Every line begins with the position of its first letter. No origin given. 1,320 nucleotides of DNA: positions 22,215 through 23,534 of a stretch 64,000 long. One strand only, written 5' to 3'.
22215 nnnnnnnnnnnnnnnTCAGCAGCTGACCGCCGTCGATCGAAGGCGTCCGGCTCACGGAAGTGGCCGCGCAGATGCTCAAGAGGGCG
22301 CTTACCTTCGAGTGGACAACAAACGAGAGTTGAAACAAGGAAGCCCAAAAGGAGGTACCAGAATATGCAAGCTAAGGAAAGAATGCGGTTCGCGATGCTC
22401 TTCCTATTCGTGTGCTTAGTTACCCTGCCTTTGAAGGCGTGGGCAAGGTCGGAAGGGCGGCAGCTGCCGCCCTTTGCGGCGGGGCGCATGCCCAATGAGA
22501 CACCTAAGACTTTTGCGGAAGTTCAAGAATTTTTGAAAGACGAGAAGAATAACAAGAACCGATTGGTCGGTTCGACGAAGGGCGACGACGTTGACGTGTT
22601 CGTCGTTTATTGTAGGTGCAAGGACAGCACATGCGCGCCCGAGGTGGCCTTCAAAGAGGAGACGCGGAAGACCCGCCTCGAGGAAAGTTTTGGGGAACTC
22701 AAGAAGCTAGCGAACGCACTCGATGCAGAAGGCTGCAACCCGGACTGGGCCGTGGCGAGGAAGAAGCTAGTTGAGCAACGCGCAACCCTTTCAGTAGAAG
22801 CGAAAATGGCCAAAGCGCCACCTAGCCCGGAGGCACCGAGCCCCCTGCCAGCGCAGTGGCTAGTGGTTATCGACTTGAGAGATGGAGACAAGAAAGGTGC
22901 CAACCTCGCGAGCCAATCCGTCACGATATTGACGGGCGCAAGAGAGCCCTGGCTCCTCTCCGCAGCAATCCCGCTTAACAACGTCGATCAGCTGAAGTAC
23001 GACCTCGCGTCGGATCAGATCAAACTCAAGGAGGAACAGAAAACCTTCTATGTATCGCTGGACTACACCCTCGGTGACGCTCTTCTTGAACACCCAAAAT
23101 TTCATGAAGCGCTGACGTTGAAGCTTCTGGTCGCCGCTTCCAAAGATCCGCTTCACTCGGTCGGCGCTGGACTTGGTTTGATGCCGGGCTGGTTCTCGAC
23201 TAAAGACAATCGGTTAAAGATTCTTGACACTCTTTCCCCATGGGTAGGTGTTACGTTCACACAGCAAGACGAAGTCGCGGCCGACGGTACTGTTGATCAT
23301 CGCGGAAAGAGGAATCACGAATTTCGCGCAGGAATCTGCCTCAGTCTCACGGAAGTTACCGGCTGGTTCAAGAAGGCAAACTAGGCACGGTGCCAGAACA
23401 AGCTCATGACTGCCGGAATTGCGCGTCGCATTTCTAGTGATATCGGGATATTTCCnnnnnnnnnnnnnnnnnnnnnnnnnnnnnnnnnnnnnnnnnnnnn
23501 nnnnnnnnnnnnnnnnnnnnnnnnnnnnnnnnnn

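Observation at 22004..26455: Low-GC island with a tightly linked trio of signal-peptide genes of unknown function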

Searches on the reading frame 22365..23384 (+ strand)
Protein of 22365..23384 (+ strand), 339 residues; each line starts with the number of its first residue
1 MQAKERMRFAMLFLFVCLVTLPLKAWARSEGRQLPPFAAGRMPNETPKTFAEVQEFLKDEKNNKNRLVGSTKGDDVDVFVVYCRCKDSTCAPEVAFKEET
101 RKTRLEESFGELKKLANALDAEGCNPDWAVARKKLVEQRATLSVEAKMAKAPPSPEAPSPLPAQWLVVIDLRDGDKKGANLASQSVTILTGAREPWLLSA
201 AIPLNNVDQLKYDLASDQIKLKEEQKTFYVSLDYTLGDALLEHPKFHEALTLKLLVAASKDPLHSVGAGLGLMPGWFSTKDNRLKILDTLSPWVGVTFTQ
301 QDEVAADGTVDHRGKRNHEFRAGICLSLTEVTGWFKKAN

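Call 3: search_protein_families(library=pfam, proteins=[window:22365-23384:+], max_evalue=0.1)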
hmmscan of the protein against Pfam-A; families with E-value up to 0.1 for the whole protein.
window:22365-23384:+ (339 aa): 1 family
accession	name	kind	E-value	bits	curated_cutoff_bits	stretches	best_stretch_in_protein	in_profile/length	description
PF11645.14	PDDEXK_5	-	0.062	13.8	26.1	0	60-108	70-119/138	PD-(D/E)XK endonuclease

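Call 4: search_protein_families(library=ncbifam, proteins=[window:22365-23384:+], max_evalue=0.1)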
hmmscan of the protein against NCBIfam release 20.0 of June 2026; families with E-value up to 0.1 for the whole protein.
window:22365-23384:+ (339 aa): 0 families

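Call 6: find_encoding_contigs(protein=window:22365-23384:+, flank=10000, max_places=6)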
Protein window:22365-23384:+ (339 aa): no gene with exactly this product is on record in the collection.

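Call 9: find_homologous_proteins(query=window:22365-23384:+)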
Query window:22365-23384:+ (339 aa): 2 proteins with E <= 0.001 among 4446 candidates.
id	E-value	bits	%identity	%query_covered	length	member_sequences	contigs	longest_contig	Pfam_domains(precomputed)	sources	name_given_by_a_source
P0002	1.3e-197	674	100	88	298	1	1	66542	-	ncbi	ncbi:MAG: hypothetical protein ABI639_05580 [Thermoanaerobaculia bacterium]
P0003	1.9e-111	390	59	90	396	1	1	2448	-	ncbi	-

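Call 10: find_encoding_contigs(protein=P0003, flank=10000, max_places=4)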
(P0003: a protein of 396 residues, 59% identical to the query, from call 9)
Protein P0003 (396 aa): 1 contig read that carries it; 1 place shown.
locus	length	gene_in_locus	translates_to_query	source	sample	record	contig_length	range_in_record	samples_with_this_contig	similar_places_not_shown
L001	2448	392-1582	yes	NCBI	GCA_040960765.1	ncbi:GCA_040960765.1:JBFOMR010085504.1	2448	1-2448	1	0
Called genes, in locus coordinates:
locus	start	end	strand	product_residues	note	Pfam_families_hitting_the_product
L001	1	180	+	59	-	?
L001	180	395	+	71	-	-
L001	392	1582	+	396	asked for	-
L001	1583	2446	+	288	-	?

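Call 21: search_protein_families(library=pfam, proteins=[L001:1583-2446:+, L001:180-395:+], max_evalue=1)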
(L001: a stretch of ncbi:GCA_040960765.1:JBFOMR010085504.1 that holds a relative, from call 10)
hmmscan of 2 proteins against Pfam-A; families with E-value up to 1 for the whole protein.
L001:1583-2446:+ (288 aa): 1 family
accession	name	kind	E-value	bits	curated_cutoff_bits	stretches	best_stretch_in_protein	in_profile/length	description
PF09982.15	LpxR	-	7e-58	196.5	26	1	41-266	7-224/323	Outer membrane protein LpxR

L001:180-395:+ (71 aa): 0 families

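Call 29: find_related_loci(query=A1, collection=genome_contigs, flank=10000)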
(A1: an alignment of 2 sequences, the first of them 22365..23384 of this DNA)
Query A1 (339 aa) in genome_contigs; peptide patterns used: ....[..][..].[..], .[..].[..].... (x = any residue, [..] = any of these).
233 stretches matched a pattern, but none encodes a relative of the query by tblastn (E <= 1e-3).

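Call 47: predict_structure(alignment_id=A3)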
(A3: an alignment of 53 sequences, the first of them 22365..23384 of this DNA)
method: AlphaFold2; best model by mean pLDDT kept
length: 339 residues; sequences in the alignment: 53
mean_pLDDT: 85.2   pTM: 0.74
mean pLDDT of the five models: 85.2, 84.3, 83.6, 83.4, 82.9
residues with pLDDT >= 90: 171; 70-90: 131; 50-70: 16; < 50: 21
segments of 3 or more residues with pLDDT < 50: 24-30, 113-125
pLDDT, mean of each block of 10 residues (from residue 1): 76 81 47 74 81 86 88 93 80 93 81 40 63 93 92 79 90 80 91 95 95 91 91 95 93 96 96 92 88 97 96 95 92 75
secondary structure, 60 per line:
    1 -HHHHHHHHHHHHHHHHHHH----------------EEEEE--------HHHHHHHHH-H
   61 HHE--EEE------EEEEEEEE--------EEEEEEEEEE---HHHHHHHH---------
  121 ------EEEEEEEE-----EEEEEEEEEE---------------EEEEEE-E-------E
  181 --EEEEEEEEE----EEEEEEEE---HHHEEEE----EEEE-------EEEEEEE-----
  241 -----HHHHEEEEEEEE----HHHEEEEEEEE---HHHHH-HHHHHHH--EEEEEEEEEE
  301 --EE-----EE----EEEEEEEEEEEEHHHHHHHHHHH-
elements in order: H2-20 E37-41 H50-58 E66-68 E75-82 E91-100 H104-111 E127-134 E140-149 E165-170 E183-191 E196-203 E210-213 E218-221 E229-235 H246-249 E250-257 E265-272 H276-280 H282-288 E291-300 E316-327 H328-338

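Call 52: fold_search(model_id=the predicted structure, library=pdb)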
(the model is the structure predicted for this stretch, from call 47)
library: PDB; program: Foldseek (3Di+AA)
matches with E <= 10: 394; with E <= 0.001: 0
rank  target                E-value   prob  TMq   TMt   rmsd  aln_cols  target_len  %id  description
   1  5ec5_A                4.4e-02  0.05  0.10  0.11  28.8       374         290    6  Crystal structure of lysenin pore (released 2016-05-18)
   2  7cp9_I                6.8e-02  0.06  0.12  0.14  22.7       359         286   12  Cryo-EM structure of human mitochondrial translocase TOM complex at 3.0 angstrom. (released 2021-04-28)
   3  5ec5_I                8.0e-02  0.04  0.10  0.11  27.0       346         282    6  Crystal structure of lysenin pore (released 2016-05-18)
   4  5ec5_C                8.4e-02  0.04  0.10  0.11  28.0       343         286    8  Crystal structure of lysenin pore (released 2016-05-18)
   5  8xjc_B                9.9e-02  0.10  0.13  0.15  22.6       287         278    7  a novel haemophore of of Riemerella anatipestifer (released 2025-06-25)
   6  5ec5_L                1.2e-01  0.03  0.10  0.11  31.1       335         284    7  Crystal structure of lysenin pore (released 2016-05-18)
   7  3nqk                  1.2e-01  0.03  0.11  0.11  18.4       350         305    9  Crystal structure of a STRUCTURAL GENOMICS, UNKNOWN FUNCTION (BACOVA_03322) from Bacteroides ovatus at 2.61 A resolution (released 2010-08-04)
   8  5ec5_B                1.2e-01  0.03  0.09  0.10  28.3       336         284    7  Crystal structure of lysenin pore (released 2016-05-18)
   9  5ec5_D                1.3e-01  0.03  0.10  0.11  30.5       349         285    6  Crystal structure of lysenin pore (released 2016-05-18)
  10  5ec5_M                1.4e-01  0.02  0.09  0.10  32.2       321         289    7  Crystal structure of lysenin pore (released 2016-05-18)
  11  3zxg_A                1.5e-01  0.03  0.09  0.10  19.9       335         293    8  lysenin sphingomyelin complex (released 2012-09-19)
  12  3q2w_A                1.5e-01  0.02  0.08  0.06  30.7       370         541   10  Crystal structure of mouse N-cadherin ectodomain (released 2011-02-23)
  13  7fdy_B                1.7e-01  0.13  0.15  0.15  21.2       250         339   12  Structure of OmpF1 (released 2022-11-16)
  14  3zxd_D                1.7e-01  0.02  0.09  0.09  19.4       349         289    8  wild-type lysenin (released 2012-09-19)
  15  3zxd_A                1.8e-01  0.02  0.09  0.10  20.1       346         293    9  wild-type lysenin (released 2012-09-19)
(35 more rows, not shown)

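Call 57: search_protein_families(library=padloc, proteins=[window:22365-23384:+], max_evalue=0.01)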
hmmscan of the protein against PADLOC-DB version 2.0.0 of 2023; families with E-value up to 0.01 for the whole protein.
window:22365-23384:+ (339 aa): 0 families

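Call 87: search_dna_similar(query=window:22365-23384:+, collection=plasmids, mode=protein, max_evalue=0.001, max_rows=10)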
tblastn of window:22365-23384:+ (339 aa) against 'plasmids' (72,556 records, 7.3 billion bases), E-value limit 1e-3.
No match.

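Call 90: fold_search(model_id=the predicted structure, library=viral)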
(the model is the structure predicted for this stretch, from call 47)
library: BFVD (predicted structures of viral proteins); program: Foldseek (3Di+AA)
matches with E <= 10: 435; with E <= 0.001: 0
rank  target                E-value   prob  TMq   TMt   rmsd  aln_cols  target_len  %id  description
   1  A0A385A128            6.0e-03  0.08  0.08  0.08  20.4       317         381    8  (no name in the UniProt tables at hand)
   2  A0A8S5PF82            3.1e-02  0.07  0.12  0.08  27.8       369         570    9  Uncharacterized protein [Siphoviridae sp. ctWKa2]
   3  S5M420                4.5e-02  0.04  0.08  0.10  20.8       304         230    9  Uncharacterized protein [Bacillus phage Basilisk]
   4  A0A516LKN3            6.3e-02  0.02  0.07  0.05  25.8       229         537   11  (no name in the UniProt tables at hand)
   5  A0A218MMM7            7.0e-02  0.63  0.18  0.35   8.9       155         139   12  Uncharacterized protein [uncultured virus]
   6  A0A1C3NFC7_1          7.0e-02  0.09  0.13  0.06  31.3       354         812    7  (no name in the UniProt tables at hand)
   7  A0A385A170            1.1e-01  0.16  0.11  0.21  14.0       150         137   13  (no name in the UniProt tables at hand)
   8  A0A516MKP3            1.3e-01  0.03  0.09  0.08  22.3       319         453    7  (no name in the UniProt tables at hand)
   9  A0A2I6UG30            1.3e-01  0.02  0.08  0.09  29.5       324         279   10  Structural protein [Salinibacter phage M1EM-1]
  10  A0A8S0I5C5            1.8e-01  0.04  0.12  0.09  27.6       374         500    8  (no name in the UniProt tables at hand)
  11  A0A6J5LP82            2.0e-01  0.15  0.16  0.18  19.4       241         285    7  OmpC Outer membrane protein (Porin) [uncultured Caudovirales phage]
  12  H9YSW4                2.3e-01  0.04  0.09  0.14  18.1       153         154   13  (no name in the UniProt tables at hand)
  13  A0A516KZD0            2.5e-01  0.08  0.10  0.18  15.3       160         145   10  (no name in the UniProt tables at hand)
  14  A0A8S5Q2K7            2.5e-01  0.03  0.09  0.10  17.1       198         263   10  Uncharacterized protein [Siphoviridae sp. ctLqe90]
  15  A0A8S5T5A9            2.5e-01  0.03  0.09  0.08  23.4       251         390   11  DUF4236 domain-containing protein [Myoviridae sp. ct6eX13]
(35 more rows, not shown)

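Call 106: search_solved_structures(query=A3, max_evalue=1, show_alignments=1)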
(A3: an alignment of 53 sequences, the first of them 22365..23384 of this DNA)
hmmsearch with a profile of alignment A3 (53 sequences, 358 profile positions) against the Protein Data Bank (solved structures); distinct sequences matched with E-value up to 1: 1.
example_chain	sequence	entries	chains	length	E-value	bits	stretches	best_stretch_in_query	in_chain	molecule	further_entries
7kzm_A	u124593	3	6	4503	0.39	13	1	109-195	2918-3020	Heavy chain alpha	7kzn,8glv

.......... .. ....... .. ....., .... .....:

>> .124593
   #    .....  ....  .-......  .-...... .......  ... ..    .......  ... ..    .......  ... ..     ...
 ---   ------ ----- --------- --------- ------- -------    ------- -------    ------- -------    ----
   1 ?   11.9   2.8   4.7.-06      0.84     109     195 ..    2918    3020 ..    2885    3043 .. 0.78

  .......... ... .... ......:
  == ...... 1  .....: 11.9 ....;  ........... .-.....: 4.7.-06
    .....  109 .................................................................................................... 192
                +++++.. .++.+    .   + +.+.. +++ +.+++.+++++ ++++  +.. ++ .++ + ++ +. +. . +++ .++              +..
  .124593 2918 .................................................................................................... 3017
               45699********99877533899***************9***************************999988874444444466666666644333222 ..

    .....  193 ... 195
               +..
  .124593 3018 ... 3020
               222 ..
